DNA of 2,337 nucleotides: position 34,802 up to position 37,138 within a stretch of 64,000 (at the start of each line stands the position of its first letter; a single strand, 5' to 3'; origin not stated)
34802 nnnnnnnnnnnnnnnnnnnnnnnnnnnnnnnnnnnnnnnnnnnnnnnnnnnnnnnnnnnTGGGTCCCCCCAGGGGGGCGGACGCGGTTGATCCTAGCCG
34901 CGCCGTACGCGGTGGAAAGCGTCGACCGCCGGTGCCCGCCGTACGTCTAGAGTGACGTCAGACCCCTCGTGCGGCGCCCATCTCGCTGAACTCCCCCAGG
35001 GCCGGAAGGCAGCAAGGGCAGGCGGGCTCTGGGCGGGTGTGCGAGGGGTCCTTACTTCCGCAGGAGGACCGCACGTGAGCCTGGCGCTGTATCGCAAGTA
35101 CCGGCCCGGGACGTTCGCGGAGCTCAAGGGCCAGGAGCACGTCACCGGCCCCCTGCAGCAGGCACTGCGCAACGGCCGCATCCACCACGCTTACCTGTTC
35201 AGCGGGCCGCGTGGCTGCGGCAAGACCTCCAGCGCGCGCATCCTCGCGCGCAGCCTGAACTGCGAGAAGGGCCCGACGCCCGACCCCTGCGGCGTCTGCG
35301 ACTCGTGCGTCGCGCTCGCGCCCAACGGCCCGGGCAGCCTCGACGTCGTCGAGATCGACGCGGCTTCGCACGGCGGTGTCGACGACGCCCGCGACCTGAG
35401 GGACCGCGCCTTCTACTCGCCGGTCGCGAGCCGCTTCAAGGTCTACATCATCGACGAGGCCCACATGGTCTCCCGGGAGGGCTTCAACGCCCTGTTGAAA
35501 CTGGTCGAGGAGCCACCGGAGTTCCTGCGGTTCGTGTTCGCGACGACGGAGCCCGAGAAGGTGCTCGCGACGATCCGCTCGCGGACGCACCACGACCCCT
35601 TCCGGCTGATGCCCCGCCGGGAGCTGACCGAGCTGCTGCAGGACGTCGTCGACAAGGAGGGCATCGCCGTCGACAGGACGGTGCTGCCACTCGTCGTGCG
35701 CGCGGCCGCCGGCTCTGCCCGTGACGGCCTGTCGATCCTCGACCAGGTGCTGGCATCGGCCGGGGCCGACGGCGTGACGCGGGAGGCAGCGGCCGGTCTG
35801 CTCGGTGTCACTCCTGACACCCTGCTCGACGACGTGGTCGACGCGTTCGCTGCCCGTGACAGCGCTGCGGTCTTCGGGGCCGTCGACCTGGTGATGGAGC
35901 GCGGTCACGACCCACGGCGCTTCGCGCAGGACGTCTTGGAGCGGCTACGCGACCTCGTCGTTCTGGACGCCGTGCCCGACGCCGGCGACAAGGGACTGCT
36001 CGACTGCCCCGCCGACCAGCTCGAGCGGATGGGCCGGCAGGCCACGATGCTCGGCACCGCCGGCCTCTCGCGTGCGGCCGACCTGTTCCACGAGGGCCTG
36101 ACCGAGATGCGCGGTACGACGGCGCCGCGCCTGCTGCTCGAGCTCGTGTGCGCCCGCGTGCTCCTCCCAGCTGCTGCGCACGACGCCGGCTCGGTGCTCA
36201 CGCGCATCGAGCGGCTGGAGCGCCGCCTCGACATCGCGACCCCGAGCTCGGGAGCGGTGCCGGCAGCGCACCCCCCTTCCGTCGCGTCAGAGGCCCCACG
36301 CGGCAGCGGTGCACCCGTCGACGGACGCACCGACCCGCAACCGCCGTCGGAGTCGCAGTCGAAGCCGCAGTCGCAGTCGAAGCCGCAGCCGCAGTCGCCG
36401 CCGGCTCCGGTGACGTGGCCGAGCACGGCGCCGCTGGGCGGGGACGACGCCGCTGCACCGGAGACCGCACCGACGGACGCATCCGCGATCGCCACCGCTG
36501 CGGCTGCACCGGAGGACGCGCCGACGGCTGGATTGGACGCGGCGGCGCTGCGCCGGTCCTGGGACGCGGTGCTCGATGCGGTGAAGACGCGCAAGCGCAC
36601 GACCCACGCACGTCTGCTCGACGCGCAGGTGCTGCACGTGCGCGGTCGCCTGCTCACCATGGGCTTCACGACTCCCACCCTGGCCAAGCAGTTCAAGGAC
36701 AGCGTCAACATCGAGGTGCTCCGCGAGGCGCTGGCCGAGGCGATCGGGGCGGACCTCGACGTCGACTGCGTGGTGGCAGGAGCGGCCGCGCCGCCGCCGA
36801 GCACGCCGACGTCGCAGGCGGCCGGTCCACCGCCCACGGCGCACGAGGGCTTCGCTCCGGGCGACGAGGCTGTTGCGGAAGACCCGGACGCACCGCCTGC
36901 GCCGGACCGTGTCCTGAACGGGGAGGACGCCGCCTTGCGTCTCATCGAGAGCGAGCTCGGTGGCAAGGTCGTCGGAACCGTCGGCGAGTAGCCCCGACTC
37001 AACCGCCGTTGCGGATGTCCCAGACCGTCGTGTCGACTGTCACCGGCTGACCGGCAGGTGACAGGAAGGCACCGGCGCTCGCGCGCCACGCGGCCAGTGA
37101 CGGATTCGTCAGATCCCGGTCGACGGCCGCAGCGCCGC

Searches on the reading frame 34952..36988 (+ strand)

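Call 50: search_protein_families(library=pfam, proteins=[window:34952-36988:+], max_evalue=0.001)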
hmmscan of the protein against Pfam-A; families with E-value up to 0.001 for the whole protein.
window:34952-36988:+ (679 aa): 6 families
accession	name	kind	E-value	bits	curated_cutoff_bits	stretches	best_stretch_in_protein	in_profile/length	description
PF13177.12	DNA_pol3_delta2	-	8.8e-36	123.8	27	1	61-214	2-154/161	DNA polymerase III, delta subunit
PF22608.2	DNAX_ATPase_lid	-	2.8e-11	43.5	27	1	227-270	4-47/49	DNA polymerase III clamp loader subunit, ATPase lid domain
PF12169.13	DNA_pol3_gamma3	-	7.3e-11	42.5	24.4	1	275-405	1-129/143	DNA polymerase III subunits gamma and tau domain III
PF13401.12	AAA_22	-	1.1e-07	32.6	27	1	82-196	9-120/130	AAA domain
PF00004.35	AAA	-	1.6e-07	32.3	21.2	1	82-212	2-123/131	ATPase family associated with various cellular activities (AAA)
PF13604.12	AAA_30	-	0.0003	21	27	1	81-187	21-114/191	AAA domain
